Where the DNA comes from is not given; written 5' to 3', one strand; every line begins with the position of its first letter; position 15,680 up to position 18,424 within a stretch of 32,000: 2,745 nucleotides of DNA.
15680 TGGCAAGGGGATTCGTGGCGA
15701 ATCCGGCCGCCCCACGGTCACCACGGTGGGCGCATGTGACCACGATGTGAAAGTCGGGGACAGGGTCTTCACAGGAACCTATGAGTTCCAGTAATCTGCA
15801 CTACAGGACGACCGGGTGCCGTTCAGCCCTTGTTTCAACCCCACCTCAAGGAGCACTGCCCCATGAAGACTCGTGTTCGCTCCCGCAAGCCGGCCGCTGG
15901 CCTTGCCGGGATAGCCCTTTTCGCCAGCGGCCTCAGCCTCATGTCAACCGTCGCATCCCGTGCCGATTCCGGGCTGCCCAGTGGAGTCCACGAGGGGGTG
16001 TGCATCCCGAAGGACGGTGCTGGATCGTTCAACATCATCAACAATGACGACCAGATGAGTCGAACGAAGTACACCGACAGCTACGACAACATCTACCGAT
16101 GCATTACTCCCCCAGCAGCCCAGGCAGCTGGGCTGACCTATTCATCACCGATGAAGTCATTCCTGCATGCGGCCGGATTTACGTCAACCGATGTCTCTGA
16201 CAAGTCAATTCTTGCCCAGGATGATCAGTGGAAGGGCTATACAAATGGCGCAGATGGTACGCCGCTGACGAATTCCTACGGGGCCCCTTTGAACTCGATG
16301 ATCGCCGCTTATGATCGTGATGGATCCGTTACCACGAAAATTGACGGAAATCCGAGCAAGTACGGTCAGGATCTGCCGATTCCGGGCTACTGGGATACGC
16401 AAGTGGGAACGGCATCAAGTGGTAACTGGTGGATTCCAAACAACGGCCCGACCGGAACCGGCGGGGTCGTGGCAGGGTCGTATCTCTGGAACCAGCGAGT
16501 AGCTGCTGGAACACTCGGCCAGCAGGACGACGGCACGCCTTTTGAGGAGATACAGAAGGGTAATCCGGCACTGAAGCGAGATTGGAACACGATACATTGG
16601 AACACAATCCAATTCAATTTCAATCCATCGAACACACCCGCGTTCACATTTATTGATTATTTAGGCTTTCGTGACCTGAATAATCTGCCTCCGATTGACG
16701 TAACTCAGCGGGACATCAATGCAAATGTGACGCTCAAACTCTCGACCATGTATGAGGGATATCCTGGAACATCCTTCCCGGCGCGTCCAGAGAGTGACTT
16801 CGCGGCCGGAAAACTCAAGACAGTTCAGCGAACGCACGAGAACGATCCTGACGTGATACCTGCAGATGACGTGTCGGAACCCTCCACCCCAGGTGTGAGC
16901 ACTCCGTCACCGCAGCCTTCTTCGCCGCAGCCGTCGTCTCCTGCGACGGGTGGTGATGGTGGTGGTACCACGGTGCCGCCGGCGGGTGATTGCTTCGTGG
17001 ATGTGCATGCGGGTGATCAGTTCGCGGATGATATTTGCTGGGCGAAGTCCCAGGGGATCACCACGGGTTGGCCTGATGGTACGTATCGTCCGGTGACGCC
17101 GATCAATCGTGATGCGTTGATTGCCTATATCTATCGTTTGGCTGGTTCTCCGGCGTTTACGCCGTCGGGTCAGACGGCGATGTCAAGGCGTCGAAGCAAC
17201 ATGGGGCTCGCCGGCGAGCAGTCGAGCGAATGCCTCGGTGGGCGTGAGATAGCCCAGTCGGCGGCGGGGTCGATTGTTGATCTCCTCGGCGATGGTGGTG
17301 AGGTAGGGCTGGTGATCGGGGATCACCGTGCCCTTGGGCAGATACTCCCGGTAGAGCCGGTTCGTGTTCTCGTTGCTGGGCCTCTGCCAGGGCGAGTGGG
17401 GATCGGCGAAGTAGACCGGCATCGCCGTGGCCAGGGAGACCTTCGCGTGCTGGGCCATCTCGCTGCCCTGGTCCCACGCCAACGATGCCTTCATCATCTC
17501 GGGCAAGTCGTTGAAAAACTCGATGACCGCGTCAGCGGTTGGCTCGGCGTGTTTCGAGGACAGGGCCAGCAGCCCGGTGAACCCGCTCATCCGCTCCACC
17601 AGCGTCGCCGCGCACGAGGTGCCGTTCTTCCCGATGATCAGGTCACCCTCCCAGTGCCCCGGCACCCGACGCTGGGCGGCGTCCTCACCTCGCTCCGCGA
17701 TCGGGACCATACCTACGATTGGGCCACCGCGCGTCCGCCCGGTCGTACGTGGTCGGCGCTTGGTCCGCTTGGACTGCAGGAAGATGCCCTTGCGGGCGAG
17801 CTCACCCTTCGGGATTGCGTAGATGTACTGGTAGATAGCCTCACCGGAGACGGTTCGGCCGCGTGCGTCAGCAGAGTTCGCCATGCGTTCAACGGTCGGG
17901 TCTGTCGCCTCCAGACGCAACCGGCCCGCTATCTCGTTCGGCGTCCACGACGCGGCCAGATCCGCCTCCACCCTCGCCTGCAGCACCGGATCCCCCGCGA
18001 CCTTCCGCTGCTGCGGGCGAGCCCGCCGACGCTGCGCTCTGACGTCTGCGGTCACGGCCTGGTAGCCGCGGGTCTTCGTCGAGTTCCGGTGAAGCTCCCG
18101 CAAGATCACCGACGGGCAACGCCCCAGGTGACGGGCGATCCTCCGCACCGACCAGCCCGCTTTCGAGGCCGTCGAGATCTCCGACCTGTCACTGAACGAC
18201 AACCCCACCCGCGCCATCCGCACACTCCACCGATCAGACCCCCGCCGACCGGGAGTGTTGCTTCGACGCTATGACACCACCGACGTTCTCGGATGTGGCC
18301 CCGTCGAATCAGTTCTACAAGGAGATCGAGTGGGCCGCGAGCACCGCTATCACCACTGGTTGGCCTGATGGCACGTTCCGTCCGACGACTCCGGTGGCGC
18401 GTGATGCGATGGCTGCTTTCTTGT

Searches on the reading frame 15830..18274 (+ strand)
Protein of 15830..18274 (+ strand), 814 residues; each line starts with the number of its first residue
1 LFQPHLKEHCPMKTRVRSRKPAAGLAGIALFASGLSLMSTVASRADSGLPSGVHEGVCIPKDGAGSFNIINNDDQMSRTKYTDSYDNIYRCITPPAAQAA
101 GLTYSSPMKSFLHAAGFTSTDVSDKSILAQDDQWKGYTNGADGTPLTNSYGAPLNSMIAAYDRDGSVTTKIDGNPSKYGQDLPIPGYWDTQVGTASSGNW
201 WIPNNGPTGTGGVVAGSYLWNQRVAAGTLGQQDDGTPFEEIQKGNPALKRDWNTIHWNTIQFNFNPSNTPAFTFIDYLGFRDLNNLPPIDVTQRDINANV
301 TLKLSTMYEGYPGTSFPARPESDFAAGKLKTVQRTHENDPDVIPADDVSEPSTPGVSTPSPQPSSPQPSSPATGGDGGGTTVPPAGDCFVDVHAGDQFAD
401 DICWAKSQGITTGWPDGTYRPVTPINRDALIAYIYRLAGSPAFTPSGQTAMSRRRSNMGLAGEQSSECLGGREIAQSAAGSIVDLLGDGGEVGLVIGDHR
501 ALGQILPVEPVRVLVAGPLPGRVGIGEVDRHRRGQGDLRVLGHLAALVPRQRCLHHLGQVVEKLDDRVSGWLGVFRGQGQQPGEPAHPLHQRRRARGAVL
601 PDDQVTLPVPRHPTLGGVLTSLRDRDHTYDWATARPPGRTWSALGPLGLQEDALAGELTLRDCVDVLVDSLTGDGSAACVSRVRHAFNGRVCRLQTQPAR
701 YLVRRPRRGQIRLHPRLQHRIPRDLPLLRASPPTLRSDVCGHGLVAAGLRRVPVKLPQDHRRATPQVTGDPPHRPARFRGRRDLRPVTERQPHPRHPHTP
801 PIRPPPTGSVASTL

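Call 78: search_protein_families(library=pfam, proteins=[window:15830-18274:+], max_evalue=0.001)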
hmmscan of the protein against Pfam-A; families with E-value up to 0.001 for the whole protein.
window:15830-18274:+ (814 aa): 1 family
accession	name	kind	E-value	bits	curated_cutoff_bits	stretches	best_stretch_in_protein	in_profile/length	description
PF00395.25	SLH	-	6.4e-05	23.3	20.8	1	389-427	2-40/44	S-layer homology domain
